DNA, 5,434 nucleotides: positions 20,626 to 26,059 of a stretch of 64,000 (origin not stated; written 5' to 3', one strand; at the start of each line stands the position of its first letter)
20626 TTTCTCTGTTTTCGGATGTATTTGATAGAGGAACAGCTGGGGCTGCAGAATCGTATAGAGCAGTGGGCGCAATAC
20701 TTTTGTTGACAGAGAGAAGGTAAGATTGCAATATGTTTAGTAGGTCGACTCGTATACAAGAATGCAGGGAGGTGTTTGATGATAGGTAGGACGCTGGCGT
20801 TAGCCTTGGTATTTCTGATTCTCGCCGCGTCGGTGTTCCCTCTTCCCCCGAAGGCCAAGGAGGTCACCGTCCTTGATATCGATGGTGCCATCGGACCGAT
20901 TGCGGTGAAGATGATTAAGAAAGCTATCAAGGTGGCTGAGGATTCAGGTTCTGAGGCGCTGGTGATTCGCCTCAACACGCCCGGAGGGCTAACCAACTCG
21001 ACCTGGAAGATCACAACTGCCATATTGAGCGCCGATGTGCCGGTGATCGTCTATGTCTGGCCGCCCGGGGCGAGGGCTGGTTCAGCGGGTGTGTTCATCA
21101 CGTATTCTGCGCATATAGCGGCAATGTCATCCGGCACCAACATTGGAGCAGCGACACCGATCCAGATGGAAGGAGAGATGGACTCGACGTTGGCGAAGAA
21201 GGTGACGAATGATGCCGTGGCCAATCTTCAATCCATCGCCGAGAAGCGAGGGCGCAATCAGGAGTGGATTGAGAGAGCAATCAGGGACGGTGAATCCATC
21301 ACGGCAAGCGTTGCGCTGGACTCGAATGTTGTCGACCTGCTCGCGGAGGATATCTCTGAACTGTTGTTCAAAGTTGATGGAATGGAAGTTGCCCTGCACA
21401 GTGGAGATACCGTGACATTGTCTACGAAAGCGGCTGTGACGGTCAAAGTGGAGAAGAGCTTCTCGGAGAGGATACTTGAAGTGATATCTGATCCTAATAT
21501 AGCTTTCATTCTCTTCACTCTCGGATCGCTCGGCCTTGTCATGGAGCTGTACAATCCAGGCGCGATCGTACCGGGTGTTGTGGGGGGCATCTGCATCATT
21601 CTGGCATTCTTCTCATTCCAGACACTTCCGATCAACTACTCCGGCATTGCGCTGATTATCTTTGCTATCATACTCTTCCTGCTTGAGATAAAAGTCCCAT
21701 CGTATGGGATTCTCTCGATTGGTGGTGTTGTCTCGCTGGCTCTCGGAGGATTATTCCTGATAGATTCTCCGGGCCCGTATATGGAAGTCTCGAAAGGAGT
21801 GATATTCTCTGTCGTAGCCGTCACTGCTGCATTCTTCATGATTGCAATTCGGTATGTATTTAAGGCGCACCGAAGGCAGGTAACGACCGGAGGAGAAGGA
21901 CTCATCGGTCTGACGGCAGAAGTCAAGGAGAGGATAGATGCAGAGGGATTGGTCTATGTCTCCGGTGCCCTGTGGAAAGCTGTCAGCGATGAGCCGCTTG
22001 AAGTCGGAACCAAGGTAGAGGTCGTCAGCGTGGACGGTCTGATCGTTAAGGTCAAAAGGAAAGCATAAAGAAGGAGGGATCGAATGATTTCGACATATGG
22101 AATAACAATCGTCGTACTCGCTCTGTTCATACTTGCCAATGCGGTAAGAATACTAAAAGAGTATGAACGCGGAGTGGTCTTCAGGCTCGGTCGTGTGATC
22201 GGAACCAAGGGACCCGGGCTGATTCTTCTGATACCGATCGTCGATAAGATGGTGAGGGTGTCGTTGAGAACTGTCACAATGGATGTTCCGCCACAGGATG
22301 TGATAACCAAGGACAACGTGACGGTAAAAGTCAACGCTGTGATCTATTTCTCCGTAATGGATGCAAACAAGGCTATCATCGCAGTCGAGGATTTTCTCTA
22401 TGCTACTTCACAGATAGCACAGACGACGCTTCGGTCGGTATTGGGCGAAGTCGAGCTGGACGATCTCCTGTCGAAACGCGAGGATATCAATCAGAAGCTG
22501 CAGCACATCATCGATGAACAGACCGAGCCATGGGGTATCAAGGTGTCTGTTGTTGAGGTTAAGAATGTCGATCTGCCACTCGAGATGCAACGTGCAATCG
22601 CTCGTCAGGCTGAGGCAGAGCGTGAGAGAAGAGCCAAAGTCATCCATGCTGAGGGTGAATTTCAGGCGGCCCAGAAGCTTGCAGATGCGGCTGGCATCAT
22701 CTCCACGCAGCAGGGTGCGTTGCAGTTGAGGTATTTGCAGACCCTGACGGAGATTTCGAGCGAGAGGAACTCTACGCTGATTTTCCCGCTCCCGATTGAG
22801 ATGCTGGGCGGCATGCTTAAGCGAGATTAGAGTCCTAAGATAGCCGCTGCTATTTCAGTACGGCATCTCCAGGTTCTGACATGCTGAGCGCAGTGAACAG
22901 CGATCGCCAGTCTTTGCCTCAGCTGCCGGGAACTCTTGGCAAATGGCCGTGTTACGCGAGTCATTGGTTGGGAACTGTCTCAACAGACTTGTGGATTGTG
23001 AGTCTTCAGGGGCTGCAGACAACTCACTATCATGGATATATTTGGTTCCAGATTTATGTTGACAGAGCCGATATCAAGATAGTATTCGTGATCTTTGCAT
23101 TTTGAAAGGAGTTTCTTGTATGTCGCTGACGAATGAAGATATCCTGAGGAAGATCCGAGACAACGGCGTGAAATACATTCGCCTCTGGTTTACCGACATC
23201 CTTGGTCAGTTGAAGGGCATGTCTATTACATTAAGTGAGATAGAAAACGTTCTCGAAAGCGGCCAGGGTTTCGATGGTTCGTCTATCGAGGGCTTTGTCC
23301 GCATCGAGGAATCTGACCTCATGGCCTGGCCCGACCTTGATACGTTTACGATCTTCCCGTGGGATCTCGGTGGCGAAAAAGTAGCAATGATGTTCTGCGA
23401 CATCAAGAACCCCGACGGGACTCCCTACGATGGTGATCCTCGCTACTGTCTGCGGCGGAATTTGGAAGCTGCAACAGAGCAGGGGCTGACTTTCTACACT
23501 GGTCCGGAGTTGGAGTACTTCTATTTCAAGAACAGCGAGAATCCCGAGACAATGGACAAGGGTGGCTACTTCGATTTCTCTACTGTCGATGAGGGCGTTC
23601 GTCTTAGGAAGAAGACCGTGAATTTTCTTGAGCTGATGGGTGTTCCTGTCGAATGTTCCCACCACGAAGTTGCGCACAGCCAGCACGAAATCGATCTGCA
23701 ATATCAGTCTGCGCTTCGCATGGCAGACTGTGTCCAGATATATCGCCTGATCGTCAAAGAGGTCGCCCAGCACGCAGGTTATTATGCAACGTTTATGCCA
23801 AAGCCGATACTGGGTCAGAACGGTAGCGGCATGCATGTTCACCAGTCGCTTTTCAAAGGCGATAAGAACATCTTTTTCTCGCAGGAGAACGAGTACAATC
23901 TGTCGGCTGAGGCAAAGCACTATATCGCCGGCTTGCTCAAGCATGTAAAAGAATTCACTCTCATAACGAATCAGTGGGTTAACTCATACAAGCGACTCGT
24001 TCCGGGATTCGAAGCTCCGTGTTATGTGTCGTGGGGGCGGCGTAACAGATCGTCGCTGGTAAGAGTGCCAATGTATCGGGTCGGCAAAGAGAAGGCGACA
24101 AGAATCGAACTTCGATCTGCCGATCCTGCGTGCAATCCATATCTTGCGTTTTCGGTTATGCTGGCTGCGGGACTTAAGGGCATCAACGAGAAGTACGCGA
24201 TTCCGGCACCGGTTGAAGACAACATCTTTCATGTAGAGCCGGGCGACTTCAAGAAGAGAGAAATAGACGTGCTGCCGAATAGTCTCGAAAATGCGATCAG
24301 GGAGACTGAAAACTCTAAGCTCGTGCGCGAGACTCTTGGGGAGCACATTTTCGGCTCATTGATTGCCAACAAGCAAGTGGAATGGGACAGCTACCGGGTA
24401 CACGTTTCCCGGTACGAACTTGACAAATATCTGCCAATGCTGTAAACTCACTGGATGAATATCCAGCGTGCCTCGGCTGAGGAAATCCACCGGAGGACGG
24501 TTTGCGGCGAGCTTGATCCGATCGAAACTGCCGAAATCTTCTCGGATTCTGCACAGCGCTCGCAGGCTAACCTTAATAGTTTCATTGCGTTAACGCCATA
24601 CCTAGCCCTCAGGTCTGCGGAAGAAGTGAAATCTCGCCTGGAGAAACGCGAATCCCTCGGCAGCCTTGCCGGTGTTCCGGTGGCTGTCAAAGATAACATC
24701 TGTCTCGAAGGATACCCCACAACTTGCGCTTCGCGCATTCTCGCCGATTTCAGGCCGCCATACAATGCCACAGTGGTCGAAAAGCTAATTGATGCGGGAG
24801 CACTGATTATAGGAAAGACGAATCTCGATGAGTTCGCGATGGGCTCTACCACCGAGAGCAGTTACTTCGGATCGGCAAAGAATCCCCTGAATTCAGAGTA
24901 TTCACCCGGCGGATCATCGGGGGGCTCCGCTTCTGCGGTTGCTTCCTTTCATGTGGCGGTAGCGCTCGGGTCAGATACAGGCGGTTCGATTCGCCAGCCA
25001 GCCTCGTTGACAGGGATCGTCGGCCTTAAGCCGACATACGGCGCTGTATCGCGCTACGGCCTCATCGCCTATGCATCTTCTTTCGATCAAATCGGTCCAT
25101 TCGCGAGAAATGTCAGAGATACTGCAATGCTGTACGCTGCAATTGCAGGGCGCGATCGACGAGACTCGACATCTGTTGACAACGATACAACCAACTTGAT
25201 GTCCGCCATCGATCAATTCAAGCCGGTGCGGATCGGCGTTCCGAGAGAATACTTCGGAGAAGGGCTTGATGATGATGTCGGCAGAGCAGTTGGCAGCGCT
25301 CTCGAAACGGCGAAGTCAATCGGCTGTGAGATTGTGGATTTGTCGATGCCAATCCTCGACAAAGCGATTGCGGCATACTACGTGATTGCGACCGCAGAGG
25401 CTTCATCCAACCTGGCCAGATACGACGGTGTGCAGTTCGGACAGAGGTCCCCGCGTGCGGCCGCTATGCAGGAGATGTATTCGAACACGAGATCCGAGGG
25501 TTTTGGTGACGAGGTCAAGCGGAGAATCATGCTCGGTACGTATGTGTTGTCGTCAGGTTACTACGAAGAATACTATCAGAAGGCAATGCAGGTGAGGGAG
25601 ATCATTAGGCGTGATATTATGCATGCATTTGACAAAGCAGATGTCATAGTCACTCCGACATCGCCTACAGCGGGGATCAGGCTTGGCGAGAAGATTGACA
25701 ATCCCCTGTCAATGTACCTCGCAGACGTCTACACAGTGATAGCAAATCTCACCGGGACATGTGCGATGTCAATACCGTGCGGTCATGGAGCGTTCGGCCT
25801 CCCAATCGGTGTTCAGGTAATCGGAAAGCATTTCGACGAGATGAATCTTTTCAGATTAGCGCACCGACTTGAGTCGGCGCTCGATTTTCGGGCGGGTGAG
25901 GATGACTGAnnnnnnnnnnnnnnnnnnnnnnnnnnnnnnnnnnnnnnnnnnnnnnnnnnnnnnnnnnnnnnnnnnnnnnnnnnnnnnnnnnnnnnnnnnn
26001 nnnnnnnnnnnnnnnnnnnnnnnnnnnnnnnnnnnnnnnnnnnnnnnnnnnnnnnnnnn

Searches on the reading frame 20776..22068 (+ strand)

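Call 8: search_protein_families(library=pfam, proteins=[window:20776-22068:+], max_evalue=0.0001)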
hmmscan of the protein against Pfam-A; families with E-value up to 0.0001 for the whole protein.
window:20776-22068:+ (430 aa): 3 families
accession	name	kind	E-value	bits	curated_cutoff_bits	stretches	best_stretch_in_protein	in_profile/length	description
PF24961.1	NfeD_membrane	-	5e-28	98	26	1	241-358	1-117/119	NfeD integral membrane domain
PF25145.1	NfeD1b_N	-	3.1e-17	63.2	40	1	30-171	2-136/189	NfeD1b, N-terminal domain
PF01957.25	NfeD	-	3e-15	56.6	29.1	1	374-428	2-57/57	NfeD-like C-terminal, partner-binding domain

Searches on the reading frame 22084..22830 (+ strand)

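Call 17: search_protein_families(library=pfam, proteins=[window:22084-22830:+], max_evalue=0.0001)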
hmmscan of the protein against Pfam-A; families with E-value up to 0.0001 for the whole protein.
window:22084-22830:+ (248 aa): 2 families
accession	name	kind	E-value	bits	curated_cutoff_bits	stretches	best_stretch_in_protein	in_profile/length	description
PF01145.31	Band_7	-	5.4e-39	134.5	23.6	1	23-192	2-175/176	SPFH domain / Band 7 family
PF13421.11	Band_7_1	-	8.2e-06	26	24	1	110-177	139-208/211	SPFH domain-Band 7 family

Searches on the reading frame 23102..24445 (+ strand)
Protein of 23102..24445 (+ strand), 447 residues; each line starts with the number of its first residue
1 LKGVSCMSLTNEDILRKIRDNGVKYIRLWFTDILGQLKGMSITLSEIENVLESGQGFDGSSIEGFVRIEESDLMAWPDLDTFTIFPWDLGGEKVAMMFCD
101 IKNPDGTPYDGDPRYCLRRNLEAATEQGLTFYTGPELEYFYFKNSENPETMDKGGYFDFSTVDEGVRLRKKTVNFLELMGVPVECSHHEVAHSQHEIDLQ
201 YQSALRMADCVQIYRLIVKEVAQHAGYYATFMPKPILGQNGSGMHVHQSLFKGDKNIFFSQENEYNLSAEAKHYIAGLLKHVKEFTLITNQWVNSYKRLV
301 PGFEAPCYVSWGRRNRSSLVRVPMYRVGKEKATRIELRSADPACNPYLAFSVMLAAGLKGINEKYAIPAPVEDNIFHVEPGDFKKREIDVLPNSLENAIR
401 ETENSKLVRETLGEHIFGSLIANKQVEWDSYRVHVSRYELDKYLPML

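Call 17: search_protein_families(library=pfam, proteins=[window:23102-24445:+], max_evalue=0.0001)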
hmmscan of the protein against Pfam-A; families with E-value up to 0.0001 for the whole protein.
window:23102-24445:+ (447 aa): 2 families
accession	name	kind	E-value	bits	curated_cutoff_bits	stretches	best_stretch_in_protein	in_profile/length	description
PF00120.29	Gln-synt_C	-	1.5e-123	412.7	24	1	111-443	2-344/344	Glutamine synthetase, catalytic domain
PF03951.24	Gln-synt_N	-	7.8e-27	93.2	33.4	1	23-104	2-82/82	Glutamine synthetase, beta-Grasp domain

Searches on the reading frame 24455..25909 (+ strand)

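Call 17: search_protein_families(library=pfam, proteins=[window:24455-25909:+], max_evalue=0.0001)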
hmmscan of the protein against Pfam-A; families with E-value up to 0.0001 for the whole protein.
window:24455-25909:+ (484 aa): 1 family
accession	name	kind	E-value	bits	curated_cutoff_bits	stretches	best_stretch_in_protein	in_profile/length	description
PF01425.27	Amidase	-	4.2e-150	501.1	27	1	26-465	3-444/445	Amidase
